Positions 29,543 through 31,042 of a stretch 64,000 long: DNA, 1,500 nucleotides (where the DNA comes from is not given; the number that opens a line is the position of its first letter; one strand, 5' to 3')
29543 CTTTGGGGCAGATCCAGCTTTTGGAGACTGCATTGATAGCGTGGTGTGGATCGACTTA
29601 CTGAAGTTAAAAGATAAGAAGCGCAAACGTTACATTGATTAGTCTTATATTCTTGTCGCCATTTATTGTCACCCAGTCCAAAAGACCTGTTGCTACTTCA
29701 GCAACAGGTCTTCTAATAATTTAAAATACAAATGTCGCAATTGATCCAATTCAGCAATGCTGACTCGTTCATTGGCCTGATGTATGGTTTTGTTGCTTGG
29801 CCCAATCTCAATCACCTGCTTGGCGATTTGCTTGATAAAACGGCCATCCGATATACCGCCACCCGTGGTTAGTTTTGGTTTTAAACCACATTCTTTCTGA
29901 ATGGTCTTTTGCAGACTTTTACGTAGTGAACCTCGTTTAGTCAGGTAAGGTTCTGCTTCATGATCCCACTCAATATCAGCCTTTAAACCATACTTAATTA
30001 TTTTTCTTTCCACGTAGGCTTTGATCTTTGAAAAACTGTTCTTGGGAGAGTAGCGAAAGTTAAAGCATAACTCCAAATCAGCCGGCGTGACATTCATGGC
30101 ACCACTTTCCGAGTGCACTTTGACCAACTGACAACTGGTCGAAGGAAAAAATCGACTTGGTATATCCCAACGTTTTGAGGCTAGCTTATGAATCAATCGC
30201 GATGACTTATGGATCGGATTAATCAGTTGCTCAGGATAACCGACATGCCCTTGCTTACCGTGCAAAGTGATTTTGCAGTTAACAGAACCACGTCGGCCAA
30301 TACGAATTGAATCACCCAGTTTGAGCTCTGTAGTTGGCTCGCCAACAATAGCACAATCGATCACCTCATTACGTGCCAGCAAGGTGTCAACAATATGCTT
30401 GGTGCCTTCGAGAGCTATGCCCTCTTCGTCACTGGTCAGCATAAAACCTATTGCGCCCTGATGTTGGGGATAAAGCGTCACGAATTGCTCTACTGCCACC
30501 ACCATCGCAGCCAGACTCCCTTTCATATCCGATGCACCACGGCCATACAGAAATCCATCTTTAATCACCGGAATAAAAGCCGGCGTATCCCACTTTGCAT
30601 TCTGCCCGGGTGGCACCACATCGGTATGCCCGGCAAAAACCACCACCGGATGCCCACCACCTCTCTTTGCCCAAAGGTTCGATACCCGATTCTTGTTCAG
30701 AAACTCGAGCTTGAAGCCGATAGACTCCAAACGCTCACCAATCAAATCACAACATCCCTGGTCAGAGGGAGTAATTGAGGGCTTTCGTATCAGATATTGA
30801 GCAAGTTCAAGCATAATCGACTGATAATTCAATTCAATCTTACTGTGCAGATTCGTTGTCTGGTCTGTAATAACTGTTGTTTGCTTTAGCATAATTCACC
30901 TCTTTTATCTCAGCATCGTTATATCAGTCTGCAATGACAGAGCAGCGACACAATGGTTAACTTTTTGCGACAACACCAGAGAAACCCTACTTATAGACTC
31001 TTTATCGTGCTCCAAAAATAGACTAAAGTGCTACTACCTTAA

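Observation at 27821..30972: Candidate phosphate-starvation aminolipid module: OlsF-like synthase and an altered DapE paralog, each with a Pho-box-like array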

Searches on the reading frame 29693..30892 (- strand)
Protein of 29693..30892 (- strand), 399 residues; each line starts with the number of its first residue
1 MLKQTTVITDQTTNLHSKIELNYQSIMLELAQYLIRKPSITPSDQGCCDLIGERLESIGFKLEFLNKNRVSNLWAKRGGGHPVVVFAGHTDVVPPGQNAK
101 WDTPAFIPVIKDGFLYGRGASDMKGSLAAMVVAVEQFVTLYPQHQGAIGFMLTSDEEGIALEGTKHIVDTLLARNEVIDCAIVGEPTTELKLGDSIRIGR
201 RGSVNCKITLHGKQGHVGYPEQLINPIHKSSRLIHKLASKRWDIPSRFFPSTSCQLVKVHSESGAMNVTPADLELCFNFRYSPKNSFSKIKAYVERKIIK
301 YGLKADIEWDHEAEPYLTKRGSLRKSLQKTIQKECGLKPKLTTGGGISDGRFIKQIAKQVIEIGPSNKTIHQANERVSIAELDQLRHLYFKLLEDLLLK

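Call 3: search_protein_families(library=ncbifam, proteins=[window:29693-30892:-])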
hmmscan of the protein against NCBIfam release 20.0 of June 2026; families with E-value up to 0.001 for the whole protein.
window:29693-30892:- (399 aa): 52 families (the best 25 are shown)
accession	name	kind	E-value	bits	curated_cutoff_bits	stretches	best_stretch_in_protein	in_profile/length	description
NF009557.0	PRK13009.1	equivalog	6.8e-147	489.5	284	1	27-397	5-375/377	succinyl-diaminopimelate desuccinylase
TIGR01246.1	dapE_proteo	equivalog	6.2e-141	469.7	361.8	1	28-396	2-370/370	succinyl-diaminopimelate desuccinylase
TIGR01910.1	DapE-ArgE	subfamily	1.8e-55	188.6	217.6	1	29-382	2-367/373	ArgE/DapE family deacylase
NF006399.0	PRK08651.1-2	equivalog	5.8e-45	154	381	1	29-394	8-402/405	succinyl-diaminopimelate desuccinylase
NF006365.0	PRK08588.1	subfamily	6.3e-42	144.2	289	1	65-397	49-381/383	succinyl-diaminopimelate desuccinylase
NF005710.0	PRK07522.1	subfamily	3e-39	135.3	412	1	28-396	11-388/391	acetylornithine deacetylase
NF006400.0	PRK08651.1-3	equivalog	4.1e-39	134.5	374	1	73-396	75-406/410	succinyl-diaminopimelate desuccinylase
NF010589.0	PRK13983.1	equivalog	1.3e-35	123.1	333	1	18-390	8-403/409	M20 family metallo-hydrolase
TIGR01892.1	AcOrn-deacetyl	equivalog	1.2e-33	116.6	297.7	1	43-388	16-360/365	acetylornithine deacetylase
NF009555.0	PRK13004.1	equivalog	3.8e-32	111.6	321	1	20-270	10-251/399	YgeY family selenium metabolism-linked hydrolase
NF009558.0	PRK13013.1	equivalog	1.1e-30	106.7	428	1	13-220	5-219/429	acetylornithine deacetylase/succinyl-diaminopimelate desuccinylase family protein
TIGR01900.1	dapE-gram_pos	equivalog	1.9e-30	106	304.2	1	28-389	6-346/351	succinyl-diaminopimelate desuccinylase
NF006326.0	PRK08554.1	equivalog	6e-29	101.1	354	2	42-184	33-170/446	peptidase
NF003474.0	PRK05111.1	equivalog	1e-27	97.1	460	1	37-395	18-379/383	acetylornithine deacetylase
NF003367.0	PRK04443.1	equivalog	7.6e-27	94.5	363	1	29-384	11-333/349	[LysW]-lysine hydrolase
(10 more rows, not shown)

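Call 4: search_protein_families(library=pfam, proteins=[window:29693-30892:-])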
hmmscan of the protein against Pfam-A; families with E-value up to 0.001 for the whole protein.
window:29693-30892:- (399 aa): 2 families
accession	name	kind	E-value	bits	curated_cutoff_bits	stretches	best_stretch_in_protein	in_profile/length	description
PF01546.33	Peptidase_M20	-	4.3e-41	141.5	24.6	1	86-394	2-205/206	Peptidase family M20/M25/M40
PF07687.19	M20_dimer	-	2.4e-21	76.1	21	1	198-300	1-101/107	Peptidase dimerisation domain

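Call 7: find_homologous_proteins(query=window:29693-30892:-)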
Query window:29693-30892:- (399 aa): 7993 proteins with E <= 0.001 among 8000 candidates; the best 120 are listed.
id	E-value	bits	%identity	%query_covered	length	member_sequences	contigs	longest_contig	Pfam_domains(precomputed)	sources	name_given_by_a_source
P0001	3.4e-266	901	99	100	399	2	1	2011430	PF01546.34,PF07687.20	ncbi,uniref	ncbi:succinyl-diaminopimelate desuccinylase [Kangiella sp.]|uniref:succinyl-diaminopimelate desuccin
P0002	1.9e-250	849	93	100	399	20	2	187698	PF01546.34,PF07687.20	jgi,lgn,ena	jgi:succinyl-diaminopimelate desuccinylase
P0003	1.7e-244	829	90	99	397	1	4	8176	PF01546.34,PF07687.20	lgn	-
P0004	2.1e-241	819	89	100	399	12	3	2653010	PF01546.34,PF07687.20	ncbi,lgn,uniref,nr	ncbi:succinyl-diaminopimelate desuccinylase [Kangiella profundi]|uniref:Succinyl-diaminopimelate des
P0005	1.3e-188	645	71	100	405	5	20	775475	PF01546.34,PF07687.20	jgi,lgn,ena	-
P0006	2.8e-184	631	72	94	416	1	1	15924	PF01546.34,PF07687.20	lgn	-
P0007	1.7e-181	622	71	95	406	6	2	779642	PF01546.34,PF07687.20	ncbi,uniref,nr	ncbi:succinyl-diaminopimelate desuccinylase [Kangiella taiwanensis]|uniref:Succinyl-diaminopimelate 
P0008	2.1e-181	621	71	95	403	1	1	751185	PF01546.34,PF07687.20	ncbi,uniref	ncbi:succinyl-diaminopimelate desuccinylase [Kangiella marina]|uniref:Succinyl-diaminopimelate desuc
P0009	6.0e-181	620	68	100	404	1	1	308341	PF01546.34,PF07687.20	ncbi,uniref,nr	ncbi:succinyl-diaminopimelate desuccinylase [Kangiella shandongensis]|uniref:succinyl-diaminopimelat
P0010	2.0e-180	618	68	100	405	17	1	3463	PF01546.34,PF07687.20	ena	-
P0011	2.1e-179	615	70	95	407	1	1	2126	PF01546.34,PF07687.20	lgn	-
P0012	4.3e-179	614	70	95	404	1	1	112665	PF01546.34,PF07687.20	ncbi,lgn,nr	ncbi:MAG: succinyl-diaminopimelate desuccinylase [Kangiellaceae bacterium]|nr:succinyl-diaminopimela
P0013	2.3e-178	612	70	94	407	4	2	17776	PF01546.34,PF07687.20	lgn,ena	-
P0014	1.8e-176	605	66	100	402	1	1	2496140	PF01546.34,PF07687.20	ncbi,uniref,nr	ncbi:succinyl-diaminopimelate desuccinylase [Kangiella sediminilitoris]|uniref:Succinyl-diaminopimel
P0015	5.4e-176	604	68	95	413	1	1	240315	PF01546.34,PF07687.20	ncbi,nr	ncbi:succinyl-diaminopimelate desuccinylase [Kangiella sp. HD9-110m-PIT-SAG07]|nr:succinyl-diaminopi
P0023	1.7e-120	421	50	93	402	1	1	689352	PF01546.34,PF07687.20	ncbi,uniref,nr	ncbi:succinyl-diaminopimelate desuccinylase [Aliikangiella coralliicola]|uniref:Succinyl-diaminopime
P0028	1.3e-118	415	50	93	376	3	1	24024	PF01546.34,PF07687.20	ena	-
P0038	5.1e-117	410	50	93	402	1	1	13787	PF01546.34,PF07687.20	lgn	-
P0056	8.8e-116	405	50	94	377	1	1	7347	PF01546.34,PF07687.20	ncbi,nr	ncbi:MAG TPA: succinyl-diaminopimelate desuccinylase [Gallionella sp.]|nr:succinyl-diaminopimelate d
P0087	1.4e-114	402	48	94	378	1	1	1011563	PF01546.34,PF07687.20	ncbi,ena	-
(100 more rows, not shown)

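Call 8: find_related_loci(query=window:29693-30892:-, collection=genome_contigs, flank=10000)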
Query window:29693-30892:- (399 aa) in genome_contigs; peptide patterns used: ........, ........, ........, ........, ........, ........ (x = any residue, [..] = any of these).
58 stretches matched a pattern; 6 encode a relative of the query (tblastn E <= 1e-3); 6 distinct loci.
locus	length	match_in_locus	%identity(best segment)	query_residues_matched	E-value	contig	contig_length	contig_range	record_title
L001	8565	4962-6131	93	1-390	0e+0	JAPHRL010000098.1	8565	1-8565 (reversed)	MAG: Kangiella sp. isolate N2D-Bin_15 c_000000651699, whole genome shotgun sequence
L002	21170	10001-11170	93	1-390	0e+0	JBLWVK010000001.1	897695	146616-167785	MAG: Kangiella sp. isolate EA12-03 A12.008.metabat.1RE.5K@1, whole genome shotgun sequence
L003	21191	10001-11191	90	1-397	0e+0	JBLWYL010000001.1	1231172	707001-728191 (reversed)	MAG: Kangiella sp. isolate EA27-05 A27maxbin.012RE.5K@1, whole genome shotgun sequence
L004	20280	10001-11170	92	1-390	0e+0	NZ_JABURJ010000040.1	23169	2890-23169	MAG: Kangiella sp. isolate Bin_2 NODE_545_length_23169_cov_152.216, whole genome shotgun sequence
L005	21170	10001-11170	89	1-390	0e+0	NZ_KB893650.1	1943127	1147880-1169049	Kangiella aquimarina DSM 16071 B158DRAFT_scaffold_0.1, whole genome shotgun sequence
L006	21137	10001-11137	72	23-399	0e+0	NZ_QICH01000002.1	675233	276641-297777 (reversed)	Kangiella spongicola strain ATCC BAA-2076 NODE_2_length_675233_cov_235.540066, whole genome shotgun sequence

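Call 23: find_encoding_contigs(protein=P0023, flank=10000, max_places=2)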
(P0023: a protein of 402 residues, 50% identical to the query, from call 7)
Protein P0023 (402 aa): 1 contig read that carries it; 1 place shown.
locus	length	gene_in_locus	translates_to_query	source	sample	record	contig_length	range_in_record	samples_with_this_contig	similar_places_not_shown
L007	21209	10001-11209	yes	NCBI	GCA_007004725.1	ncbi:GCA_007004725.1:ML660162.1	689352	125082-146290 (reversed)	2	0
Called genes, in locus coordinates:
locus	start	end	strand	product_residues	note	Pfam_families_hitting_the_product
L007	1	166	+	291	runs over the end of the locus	PF05050:Methyltransf_21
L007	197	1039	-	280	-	PF04397:LytTR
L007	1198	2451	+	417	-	PF01757:Acyl_transf_3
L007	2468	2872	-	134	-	-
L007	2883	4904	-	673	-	PF00580:UvrD-helicase, PF01443:Viral_helicase1 (faint), PF13245:AAA_19, PF13604:AAA_30 (faint), PF13361:UvrD_C, PF13538:UvrD_C_2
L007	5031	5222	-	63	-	-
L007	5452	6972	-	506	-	PF13541:ChlI, PF00493:MCM, PF01078:Mg_chelatase, PF00158:Sigma54_activat (faint), PF07728:AAA_5, PF13335:Mg_chelatase_C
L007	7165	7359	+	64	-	PF14255:Zn_ribbon_21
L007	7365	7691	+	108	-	-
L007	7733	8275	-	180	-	PF07209:DUF1415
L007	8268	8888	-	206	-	PF02798:GST_N, PF13417:GST_N_3 (weak), PF13409:GST_N_2, PF00043:GST_C, PF14497:GST_C_3, PF13410:GST_C_2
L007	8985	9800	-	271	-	PF00149:Metallophos, PF12850:Metallophos_2 (faint)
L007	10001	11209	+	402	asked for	PF01546:Peptidase_M20, PF07687:M20_dimer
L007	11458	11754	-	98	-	-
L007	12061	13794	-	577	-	PF19576:Acyltransf_2, PF01553:Acyltransferase, PF13444:Acetyltransf_5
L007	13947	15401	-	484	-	PF04286:DUF445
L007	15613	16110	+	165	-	PF13622:4HBT_3 (weak), PF03061:4HBT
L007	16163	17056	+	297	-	PF00892:EamA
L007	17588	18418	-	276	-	PF00696:AA_kinase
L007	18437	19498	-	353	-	PF01118:Semialdhyde_dh, PF22698:Semialdhyde_dhC_1, PF02774:Semialdhyde_dhC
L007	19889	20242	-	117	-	PF21173:DksA-like_N, PF01258:zf-dskA_traR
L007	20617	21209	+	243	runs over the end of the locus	PF00977:His_biosynth, PF01207:Dus (faint)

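Call 24: find_encoding_contigs(protein=P0014, flank=10000, max_places=2)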
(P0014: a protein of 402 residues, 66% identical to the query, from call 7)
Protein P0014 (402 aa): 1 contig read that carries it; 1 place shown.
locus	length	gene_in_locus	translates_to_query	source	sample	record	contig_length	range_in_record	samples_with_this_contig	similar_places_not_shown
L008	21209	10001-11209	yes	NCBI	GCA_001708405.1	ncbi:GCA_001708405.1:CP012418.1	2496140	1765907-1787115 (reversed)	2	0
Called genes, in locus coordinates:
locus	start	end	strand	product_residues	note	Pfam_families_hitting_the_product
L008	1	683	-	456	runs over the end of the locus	PF02805:Ada_Zn_binding, PF00165:HTH_AraC (weak), PF12833:HTH_18, PF00165:HTH_AraC, PF06029:AlkA_N, PF00730:HhH-GPD (weak)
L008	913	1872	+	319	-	PF03255:ACCA, PF01039:Carboxyl_trans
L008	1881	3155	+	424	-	PF01171:ATP_bind_3, PF09179:TilS, PF11734:TilS_C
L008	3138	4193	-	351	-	PF00670:AdoHcyase_NAD, PF01488:Shikimate_DH (weak)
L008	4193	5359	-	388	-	PF01734:Patatin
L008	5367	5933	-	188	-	PF01464:SLT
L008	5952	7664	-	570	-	PF00587:tRNA-synt_2b, PF04073:tRNA_edit, PF03129:HGTP_anticodon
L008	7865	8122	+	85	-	-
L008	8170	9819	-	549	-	PF07969:Amidohydro_3, PF01979:Amidohydro_1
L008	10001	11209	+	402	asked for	PF01546:Peptidase_M20, PF07687:M20_dimer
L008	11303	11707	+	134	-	PF00903:Glyoxalase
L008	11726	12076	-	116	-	PF00903:Glyoxalase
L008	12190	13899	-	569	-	PF19576:Acyltransf_2, PF01553:Acyltransferase, PF13444:Acetyltransf_5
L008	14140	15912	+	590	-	PF01336:tRNA_anti-codon, PF00152:tRNA-synt_2, PF02938:GAD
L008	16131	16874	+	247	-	PF20772:TACO1_YebC_N, PF01709:Transcrip_reg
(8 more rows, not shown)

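Call 26: search_solved_structures(query=window:29693-30892:-, max_evalue=1e-30, show_alignments=3)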
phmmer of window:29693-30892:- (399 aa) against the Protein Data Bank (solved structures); distinct sequences matched with E-value up to 1e-30: 10.
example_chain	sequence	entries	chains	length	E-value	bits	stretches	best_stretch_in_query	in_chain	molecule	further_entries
5vo3_A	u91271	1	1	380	1.1e-115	390.3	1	27-397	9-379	Succinyl-diaminopimelate desuccinylase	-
3ic1_A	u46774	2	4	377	1.1e-115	390.3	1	27-397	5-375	Succinyl-diaminopimelate desuccinylase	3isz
4o23_A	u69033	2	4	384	1.2e-113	383.6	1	27-397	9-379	Succinyl-diaminopimelate desuccinylase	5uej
4ppz_A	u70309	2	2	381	1.3e-113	383.4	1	27-397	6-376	Succinyl-diaminopimelate desuccinylase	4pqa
1vgy_A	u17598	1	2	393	6e-113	381.2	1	27-396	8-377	succinyl-diaminopimelate desuccinylase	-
7lgp_A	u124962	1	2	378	8.6e-110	370.9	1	27-397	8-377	Succinyl-diaminopimelate desuccinylase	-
7t1q_A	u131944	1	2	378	2.1e-107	363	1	27-398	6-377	Succinyl-diaminopimelate desuccinylase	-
8f8o_A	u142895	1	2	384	2.2e-107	363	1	27-398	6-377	Succinyl-diaminopimelate desuccinylase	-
4h2k_A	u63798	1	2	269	2.5e-80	273.9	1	27-203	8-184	Succinyl-diaminopimelate desuccinylase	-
4onw_A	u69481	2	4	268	1.6e-79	271.2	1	25-203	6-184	Succinyl-diaminopimelate desuccinylase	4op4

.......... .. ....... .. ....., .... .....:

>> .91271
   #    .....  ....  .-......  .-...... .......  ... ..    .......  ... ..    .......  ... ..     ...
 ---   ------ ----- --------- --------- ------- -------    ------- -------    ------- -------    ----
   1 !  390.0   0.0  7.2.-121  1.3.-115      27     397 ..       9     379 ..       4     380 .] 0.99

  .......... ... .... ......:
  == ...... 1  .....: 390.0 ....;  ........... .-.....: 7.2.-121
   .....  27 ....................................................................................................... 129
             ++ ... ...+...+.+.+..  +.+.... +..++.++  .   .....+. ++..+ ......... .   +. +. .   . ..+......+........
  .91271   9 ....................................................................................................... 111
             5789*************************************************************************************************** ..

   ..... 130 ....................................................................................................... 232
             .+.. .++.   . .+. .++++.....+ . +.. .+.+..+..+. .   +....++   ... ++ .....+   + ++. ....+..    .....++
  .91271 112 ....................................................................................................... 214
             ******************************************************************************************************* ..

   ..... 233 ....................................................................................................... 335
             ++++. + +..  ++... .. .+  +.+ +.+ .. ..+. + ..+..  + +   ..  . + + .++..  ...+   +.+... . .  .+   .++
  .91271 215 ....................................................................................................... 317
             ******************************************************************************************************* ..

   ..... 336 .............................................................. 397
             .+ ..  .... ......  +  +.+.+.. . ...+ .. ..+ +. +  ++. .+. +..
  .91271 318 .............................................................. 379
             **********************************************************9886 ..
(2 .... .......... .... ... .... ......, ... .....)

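Call 45: search_protein_families(library=pfam, proteins=[L007:8985-9800:-, L007:11458-11754:-], max_evalue=0.00001)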
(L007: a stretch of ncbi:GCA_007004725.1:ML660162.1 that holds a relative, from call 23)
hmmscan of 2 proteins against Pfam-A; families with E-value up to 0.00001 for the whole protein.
L007:8985-9800:- (271 aa): 2 families
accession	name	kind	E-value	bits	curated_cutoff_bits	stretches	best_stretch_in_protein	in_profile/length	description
PF00149.33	Metallophos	-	2.4e-16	61.2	21.5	1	17-213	6-191/191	Calcineurin-like phosphoesterase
PF12850.12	Metallophos_2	-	5.2e-10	40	27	0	16-129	5-92/154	Calcineurin-like phosphoesterase superfamily domain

L007:11458-11754:- (98 aa): 0 families

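Call 49: find_encoding_contigs(protein=P0038, flank=8000, max_places=1)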
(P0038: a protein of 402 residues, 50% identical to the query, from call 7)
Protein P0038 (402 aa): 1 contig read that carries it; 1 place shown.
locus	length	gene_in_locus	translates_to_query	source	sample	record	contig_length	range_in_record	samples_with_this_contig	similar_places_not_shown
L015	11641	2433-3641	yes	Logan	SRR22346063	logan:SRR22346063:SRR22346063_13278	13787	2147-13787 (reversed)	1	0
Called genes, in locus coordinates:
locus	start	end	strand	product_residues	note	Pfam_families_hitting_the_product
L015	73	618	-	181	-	PF07209:DUF1415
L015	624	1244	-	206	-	PF02798:GST_N, PF13417:GST_N_3, PF13409:GST_N_2, PF00043:GST_C, PF14497:GST_C_3 (weak), PF13410:GST_C_2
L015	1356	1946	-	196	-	PF00149:Metallophos (weak), PF12850:Metallophos_2 (faint)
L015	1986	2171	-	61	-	-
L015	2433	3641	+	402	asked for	PF01546:Peptidase_M20, PF07687:M20_dimer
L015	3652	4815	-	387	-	-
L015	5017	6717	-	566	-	PF19576:Acyltransf_2, PF01553:Acyltransferase, PF13444:Acetyltransf_5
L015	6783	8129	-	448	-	PF04286:DUF445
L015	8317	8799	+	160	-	PF03061:4HBT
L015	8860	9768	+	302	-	PF00892:EamA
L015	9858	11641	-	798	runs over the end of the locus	PF16403:Bact_surface_Ig-like, PF07995:GSDH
